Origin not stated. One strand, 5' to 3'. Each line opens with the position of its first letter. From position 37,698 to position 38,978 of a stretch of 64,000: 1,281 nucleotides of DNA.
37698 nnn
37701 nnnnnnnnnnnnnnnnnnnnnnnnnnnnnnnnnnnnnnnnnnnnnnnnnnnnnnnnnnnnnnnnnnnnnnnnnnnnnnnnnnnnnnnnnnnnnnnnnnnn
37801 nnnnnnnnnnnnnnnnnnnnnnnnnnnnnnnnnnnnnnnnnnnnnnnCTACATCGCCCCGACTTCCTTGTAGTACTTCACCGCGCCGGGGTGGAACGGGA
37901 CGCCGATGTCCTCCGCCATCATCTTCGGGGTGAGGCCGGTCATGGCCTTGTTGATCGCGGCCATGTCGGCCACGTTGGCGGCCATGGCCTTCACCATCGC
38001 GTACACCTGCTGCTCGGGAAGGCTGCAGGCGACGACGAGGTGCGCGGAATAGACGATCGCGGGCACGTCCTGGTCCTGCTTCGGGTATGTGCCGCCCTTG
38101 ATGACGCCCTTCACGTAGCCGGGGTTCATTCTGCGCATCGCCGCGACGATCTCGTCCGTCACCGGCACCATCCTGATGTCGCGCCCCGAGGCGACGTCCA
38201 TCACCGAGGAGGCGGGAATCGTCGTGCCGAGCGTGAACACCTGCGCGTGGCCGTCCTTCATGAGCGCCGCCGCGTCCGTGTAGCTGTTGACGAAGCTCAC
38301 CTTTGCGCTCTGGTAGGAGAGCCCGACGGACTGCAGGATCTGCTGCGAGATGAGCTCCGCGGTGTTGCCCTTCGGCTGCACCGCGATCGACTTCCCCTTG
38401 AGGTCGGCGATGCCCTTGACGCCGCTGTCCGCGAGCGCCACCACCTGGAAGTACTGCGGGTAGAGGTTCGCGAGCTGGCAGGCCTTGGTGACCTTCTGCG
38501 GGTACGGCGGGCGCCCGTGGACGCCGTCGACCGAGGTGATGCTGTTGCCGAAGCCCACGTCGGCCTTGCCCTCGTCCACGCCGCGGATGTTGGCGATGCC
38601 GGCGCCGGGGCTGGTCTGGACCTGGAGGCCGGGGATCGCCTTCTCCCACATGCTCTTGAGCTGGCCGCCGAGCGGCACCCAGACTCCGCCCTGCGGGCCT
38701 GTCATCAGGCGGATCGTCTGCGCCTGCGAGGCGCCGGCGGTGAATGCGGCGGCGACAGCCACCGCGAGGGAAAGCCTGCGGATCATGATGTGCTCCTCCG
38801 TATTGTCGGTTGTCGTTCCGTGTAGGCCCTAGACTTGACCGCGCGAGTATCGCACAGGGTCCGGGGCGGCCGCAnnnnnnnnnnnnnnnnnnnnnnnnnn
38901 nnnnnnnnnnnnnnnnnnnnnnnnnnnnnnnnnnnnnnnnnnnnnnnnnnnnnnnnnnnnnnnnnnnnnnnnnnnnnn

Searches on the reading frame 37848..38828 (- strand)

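Call 7: search_protein_families(library=ncbifam, proteins=[window:37848-38828:-], max_evalue=1e-10)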
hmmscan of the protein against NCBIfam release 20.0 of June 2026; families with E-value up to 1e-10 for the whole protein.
window:37848-38828:- (326 aa): 1 family
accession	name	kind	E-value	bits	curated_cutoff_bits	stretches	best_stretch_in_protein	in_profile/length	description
TIGR02122.1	TRAP_TAXI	subfamily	9.3e-69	231.7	84.35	1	19-324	10-320/320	TAXI family TRAP transporter solute-binding subunit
